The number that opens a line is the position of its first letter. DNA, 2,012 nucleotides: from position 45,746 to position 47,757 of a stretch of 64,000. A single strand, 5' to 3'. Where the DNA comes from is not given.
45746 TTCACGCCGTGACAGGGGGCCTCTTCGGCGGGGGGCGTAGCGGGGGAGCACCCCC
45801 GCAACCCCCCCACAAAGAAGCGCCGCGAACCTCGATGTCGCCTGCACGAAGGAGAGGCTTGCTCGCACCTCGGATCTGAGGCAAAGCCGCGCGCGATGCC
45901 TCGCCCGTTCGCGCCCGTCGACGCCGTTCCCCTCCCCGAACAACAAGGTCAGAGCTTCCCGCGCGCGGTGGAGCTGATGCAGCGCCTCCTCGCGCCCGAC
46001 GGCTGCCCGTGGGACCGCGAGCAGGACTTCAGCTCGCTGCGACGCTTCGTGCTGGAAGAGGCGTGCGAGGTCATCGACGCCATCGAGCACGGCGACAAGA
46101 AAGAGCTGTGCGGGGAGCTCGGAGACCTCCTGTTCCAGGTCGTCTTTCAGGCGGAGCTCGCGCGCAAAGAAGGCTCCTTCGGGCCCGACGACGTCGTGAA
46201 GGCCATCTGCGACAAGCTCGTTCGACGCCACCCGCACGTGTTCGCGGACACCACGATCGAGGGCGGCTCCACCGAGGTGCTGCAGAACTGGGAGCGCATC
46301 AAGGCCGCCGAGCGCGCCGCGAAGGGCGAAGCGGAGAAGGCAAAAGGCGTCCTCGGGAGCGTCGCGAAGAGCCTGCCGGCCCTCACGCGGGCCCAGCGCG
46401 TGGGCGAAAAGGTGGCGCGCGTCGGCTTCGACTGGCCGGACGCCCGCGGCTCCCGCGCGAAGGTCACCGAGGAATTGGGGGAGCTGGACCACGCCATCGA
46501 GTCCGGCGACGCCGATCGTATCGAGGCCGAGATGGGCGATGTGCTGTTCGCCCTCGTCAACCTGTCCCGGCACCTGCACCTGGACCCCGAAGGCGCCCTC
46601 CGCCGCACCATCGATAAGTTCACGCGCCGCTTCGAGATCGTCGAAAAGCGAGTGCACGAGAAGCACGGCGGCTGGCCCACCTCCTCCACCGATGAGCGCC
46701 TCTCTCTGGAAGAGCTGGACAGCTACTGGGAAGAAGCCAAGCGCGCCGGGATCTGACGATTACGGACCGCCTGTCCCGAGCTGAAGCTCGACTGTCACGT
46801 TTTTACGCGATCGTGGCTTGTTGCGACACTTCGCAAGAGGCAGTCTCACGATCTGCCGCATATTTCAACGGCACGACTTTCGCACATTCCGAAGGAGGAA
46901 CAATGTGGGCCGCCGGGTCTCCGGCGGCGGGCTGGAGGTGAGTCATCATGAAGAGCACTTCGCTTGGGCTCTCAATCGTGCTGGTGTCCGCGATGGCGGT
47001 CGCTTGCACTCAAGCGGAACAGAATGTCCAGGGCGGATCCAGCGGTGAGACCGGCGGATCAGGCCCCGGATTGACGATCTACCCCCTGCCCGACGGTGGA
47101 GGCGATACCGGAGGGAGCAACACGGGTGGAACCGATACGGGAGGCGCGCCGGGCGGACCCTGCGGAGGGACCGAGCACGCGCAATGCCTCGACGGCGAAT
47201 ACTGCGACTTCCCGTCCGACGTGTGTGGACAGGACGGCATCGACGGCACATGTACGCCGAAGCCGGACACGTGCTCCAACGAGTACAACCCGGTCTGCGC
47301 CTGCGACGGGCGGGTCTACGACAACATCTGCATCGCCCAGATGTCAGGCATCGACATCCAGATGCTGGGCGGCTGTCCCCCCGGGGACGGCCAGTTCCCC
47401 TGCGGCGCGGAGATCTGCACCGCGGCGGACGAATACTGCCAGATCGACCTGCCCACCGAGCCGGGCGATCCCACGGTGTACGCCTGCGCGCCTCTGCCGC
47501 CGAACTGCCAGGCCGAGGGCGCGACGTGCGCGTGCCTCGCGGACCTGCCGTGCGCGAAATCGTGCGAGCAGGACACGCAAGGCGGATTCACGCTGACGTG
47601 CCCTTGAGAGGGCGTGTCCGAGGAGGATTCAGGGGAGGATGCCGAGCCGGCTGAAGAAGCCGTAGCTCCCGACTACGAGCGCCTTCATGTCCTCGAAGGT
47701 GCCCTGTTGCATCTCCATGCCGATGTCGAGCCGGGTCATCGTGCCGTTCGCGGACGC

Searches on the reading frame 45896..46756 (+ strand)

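Call 15: search_protein_families(library=pfam, proteins=[window:45896-46756:+], max_evalue=0.00001)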
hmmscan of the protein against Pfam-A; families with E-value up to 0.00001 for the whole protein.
window:45896-46756:+ (286 aa): 2 families
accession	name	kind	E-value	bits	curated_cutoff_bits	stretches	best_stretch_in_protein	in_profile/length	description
PF03819.22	MazG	-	2.4e-39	133.9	22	2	43-116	1-74/74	MazG nucleotide pyrophosphohydrolase domain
PF01503.22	PRA-PH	-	5.4e-11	43.2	21.3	0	45-83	25-65/86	Phosphoribosyl-ATP pyrophosphohydrolase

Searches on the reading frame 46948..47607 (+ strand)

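Call 15: search_protein_families(library=pfam, proteins=[window:46948-47607:+], max_evalue=0.00001)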
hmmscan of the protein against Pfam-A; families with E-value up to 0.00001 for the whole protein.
window:46948-47607:+ (219 aa): 0 families

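Call 51: search_protein_families(library=pfam, proteins=[window:46948-47607:+], max_evalue=0.01)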
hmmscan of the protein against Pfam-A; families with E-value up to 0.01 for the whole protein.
window:46948-47607:+ (219 aa): 2 families
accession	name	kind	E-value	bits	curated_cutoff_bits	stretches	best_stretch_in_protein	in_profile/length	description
PF00050.26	Kazal_1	-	0.00028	21.3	21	1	102-129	1-29/49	Kazal-type serine protease inhibitor domain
PF07648.20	Kazal_2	-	0.0058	17.2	22.8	1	107-128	4-26/48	Kazal-type serine protease inhibitor domain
